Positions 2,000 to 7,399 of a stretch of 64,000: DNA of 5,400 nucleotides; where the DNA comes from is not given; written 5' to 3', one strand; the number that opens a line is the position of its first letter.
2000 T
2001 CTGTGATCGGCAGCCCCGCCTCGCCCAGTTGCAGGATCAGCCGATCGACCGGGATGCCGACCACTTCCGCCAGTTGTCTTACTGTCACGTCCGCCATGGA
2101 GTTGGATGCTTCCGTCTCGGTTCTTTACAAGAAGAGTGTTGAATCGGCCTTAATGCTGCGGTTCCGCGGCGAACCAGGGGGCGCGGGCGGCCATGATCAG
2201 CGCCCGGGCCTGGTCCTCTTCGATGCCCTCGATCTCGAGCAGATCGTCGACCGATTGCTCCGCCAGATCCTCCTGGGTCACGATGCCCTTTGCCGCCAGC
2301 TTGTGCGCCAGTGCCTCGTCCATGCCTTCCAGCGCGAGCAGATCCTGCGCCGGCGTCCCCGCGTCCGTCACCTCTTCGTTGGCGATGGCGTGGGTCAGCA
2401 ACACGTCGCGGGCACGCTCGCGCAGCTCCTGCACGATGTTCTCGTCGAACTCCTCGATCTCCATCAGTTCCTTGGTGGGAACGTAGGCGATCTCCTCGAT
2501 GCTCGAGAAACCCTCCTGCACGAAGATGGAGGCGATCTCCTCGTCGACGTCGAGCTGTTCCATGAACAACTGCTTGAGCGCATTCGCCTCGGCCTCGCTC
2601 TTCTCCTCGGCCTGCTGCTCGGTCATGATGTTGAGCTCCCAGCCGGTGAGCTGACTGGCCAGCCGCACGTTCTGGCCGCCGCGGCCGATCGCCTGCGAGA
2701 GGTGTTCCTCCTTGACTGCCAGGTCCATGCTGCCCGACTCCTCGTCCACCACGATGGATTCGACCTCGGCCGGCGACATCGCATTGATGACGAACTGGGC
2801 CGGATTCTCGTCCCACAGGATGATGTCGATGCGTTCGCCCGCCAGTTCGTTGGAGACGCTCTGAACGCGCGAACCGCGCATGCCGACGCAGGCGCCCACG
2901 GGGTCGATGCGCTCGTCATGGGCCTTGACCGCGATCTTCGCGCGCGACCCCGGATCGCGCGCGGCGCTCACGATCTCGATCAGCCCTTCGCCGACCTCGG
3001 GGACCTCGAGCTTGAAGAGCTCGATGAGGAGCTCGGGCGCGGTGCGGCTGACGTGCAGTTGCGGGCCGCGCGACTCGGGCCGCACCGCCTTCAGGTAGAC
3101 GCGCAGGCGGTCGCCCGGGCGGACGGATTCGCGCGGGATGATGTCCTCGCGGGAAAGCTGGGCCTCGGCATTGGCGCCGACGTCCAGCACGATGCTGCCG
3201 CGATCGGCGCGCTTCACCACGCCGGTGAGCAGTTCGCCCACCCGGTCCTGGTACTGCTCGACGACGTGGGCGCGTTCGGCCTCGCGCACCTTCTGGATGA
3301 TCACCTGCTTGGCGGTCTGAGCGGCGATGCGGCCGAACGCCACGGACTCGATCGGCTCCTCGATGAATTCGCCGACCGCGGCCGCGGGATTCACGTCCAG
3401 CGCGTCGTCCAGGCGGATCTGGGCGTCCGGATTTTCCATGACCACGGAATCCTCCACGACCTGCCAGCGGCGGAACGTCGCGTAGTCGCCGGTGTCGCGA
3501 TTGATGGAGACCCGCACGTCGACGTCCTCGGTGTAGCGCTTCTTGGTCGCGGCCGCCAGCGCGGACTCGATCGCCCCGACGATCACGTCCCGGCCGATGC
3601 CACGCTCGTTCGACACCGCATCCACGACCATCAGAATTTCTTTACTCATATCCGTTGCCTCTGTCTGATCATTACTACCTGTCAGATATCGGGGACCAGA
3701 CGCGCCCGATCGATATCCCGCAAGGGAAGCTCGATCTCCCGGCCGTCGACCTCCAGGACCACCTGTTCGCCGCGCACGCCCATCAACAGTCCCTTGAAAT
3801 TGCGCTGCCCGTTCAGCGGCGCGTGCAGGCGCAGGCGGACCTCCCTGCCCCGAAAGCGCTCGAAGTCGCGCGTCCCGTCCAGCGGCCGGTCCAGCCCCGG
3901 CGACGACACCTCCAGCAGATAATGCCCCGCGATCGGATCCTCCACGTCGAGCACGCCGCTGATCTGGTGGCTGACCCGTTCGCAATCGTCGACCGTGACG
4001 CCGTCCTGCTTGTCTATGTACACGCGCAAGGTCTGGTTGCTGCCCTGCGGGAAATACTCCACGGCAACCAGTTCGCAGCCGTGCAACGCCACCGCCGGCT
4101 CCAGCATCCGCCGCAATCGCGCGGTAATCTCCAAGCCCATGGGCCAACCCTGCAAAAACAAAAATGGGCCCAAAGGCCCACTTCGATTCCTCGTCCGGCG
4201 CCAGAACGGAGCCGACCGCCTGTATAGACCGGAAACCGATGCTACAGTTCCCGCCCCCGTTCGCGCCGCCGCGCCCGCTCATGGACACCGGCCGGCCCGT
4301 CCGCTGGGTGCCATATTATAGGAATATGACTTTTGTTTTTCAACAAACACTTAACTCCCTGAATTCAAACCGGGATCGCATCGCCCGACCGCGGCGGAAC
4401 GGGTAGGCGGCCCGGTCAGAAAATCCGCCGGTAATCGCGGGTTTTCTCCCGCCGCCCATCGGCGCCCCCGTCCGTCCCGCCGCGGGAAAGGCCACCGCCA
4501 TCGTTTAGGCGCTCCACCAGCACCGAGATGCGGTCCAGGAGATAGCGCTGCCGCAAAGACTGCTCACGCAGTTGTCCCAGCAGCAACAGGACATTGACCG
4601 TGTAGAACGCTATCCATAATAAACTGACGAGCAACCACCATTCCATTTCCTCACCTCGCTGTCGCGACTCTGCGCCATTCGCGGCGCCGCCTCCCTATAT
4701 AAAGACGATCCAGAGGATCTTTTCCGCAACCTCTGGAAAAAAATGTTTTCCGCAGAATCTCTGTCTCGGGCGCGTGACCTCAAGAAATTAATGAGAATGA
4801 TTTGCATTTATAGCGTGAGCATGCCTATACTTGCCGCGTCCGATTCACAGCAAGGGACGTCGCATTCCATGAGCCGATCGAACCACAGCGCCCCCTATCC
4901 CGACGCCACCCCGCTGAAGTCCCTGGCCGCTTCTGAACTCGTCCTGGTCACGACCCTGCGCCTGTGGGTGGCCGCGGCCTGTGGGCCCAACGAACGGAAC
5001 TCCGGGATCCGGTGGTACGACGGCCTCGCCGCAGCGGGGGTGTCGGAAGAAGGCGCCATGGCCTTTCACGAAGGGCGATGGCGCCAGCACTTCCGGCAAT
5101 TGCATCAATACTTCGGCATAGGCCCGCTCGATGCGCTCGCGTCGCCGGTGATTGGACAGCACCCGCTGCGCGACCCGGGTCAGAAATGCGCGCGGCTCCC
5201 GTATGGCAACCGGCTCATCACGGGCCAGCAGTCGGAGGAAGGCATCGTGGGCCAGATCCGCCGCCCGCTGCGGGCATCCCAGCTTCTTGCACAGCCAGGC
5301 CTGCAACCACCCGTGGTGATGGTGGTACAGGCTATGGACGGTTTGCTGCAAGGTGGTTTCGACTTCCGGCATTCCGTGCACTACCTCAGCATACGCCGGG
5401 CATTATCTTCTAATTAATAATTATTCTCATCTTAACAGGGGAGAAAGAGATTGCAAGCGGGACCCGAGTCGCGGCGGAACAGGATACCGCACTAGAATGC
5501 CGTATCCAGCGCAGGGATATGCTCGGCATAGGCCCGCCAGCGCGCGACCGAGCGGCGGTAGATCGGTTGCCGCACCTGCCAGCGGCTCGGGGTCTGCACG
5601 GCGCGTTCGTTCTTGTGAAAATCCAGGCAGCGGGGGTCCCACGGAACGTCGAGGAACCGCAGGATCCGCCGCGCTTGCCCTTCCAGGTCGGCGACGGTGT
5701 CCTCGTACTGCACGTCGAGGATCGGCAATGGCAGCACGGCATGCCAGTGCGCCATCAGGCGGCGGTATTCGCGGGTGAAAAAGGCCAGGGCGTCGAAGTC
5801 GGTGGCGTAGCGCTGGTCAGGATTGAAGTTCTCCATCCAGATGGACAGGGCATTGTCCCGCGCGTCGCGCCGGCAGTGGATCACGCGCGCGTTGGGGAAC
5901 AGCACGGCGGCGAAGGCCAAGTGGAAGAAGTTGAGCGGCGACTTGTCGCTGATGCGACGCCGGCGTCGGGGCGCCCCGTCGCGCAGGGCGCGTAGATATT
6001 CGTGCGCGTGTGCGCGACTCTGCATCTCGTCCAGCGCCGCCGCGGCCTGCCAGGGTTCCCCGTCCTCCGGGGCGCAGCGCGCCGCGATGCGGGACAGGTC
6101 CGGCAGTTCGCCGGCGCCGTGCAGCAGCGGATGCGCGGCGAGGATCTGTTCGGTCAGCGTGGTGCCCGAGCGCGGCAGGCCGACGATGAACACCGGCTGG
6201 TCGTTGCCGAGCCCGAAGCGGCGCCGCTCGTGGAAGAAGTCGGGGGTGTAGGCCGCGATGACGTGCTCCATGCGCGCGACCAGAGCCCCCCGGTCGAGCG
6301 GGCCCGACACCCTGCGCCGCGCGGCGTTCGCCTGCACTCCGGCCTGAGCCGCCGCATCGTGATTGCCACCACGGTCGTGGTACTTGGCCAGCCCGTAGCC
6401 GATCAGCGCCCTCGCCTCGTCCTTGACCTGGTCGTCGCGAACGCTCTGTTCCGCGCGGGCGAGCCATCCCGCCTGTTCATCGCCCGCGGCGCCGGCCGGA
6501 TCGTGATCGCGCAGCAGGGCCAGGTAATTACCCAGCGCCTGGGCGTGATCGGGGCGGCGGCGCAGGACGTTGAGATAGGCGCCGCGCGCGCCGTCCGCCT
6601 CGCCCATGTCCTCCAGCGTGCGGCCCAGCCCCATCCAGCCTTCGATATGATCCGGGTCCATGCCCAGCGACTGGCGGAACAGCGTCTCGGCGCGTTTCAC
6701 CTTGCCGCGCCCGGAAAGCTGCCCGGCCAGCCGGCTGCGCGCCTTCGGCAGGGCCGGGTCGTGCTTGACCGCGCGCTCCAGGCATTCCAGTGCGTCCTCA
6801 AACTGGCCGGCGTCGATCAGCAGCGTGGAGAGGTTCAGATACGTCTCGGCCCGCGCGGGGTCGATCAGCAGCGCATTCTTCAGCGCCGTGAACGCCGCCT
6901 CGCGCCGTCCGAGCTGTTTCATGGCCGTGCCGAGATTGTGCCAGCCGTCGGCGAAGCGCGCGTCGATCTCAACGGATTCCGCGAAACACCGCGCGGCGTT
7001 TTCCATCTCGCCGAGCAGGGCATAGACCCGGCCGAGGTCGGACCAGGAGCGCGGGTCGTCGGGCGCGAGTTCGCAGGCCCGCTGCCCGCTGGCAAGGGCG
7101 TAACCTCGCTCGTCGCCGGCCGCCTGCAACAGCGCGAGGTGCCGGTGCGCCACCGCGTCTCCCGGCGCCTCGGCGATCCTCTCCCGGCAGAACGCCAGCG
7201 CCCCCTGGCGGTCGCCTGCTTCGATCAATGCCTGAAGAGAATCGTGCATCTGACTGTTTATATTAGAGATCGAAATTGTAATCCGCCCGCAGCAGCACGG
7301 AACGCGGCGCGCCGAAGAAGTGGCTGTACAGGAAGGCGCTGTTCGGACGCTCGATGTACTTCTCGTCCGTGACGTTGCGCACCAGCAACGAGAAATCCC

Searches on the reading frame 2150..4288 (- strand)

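Call 22: search_protein_families(library=pfam, proteins=[window:2150-4288:-], max_evalue=0.00001)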
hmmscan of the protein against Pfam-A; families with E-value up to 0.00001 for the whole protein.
window:2150-4288:- (712 aa): 3 families
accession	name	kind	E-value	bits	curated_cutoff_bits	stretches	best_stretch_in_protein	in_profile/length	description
PF08529.16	NusA_N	-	1.8e-40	138.3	23.8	1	217-339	1-118/119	NusA N-terminal domain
PF13184.12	KH_5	-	2.5e-30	104.8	27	1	446-513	1-68/69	NusA-like KH domain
PF14520.12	HHH_5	-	2e-15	57.5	27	1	648-702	2-56/57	Helix-hairpin-helix domain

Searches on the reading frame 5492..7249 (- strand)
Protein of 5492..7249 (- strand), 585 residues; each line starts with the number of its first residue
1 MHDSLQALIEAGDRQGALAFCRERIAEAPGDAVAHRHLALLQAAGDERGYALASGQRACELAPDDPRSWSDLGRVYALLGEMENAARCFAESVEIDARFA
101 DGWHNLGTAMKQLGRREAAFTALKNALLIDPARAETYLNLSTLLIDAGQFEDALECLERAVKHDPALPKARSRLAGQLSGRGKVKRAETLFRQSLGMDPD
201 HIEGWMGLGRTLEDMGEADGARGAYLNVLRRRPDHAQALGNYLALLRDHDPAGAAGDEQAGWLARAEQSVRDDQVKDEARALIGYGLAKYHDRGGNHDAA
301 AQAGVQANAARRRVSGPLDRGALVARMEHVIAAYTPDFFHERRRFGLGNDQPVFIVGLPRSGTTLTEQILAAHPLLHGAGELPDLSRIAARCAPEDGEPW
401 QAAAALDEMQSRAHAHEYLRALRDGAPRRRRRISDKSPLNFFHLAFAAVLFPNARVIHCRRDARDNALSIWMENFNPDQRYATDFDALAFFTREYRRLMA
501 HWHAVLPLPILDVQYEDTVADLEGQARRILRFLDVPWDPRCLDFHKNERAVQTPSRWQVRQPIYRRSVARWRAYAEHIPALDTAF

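Call 22: search_protein_families(library=pfam, proteins=[window:5492-7249:-], max_evalue=0.00001)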
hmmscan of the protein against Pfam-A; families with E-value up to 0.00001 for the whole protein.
window:5492-7249:- (585 aa): 16 families
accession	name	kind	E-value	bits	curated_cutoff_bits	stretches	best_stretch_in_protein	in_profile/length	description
PF13469.12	Sulfotransfer_3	-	1.2e-44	153.6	27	1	352-539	1-216/216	Sulfotransferase family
PF07719.23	TPR_2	-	1.2e-22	78.6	27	0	134-166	1-33/34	Tetratricopeptide repeat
PF13431.12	TPR_17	-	6.4e-21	73.3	24.4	0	56-82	3-29/34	Tetratricopeptide repeat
PF13181.12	TPR_8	-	3e-20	71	25.7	0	134-165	1-32/34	Tetratricopeptide repeat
PF13414.12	TPR_11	-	1.8e-19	69.6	26.8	0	73-114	1-42/42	TPR repeat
PF00515.34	TPR_1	-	6.5e-19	67.3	27.8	0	134-165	1-32/34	Tetratricopeptide repeat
PF14559.12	TPR_19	-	1.5e-17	64.1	25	2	113-166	4-57/68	Tetratricopeptide repeat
PF23914.1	TPR_CcmH_CycH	-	6.1e-17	62.3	42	1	100-192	50-145/158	Cytochrome c-type biogenesis protein H TPR domain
PF13428.12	TPR_14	-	9e-16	57.3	23.5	0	135-175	2-42/44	Tetratricopeptide repeat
PF00685.33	Sulfotransfer_1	-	2.4e-14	53.8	22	1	351-539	2-185/255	Sulfotransferase domain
PF13432.12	TPR_16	-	1.2e-13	51.6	32.7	0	139-200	2-63/65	Tetratricopeptide repeat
PF13371.12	TPR_9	-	9.6e-12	45.2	35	0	51-93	14-56/73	Tetratricopeptide repeat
PF13176.12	TPR_7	-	1.2e-10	41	27.9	0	68-93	1-26/36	Tetratricopeptide repeat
PF13424.12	TPR_12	-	2.3e-09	37.8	30.1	1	101-162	4-73/77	Tetratricopeptide repeat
PF13374.12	TPR_10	-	5.4e-08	33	27.5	0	134-161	2-29/42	Tetratricopeptide repeat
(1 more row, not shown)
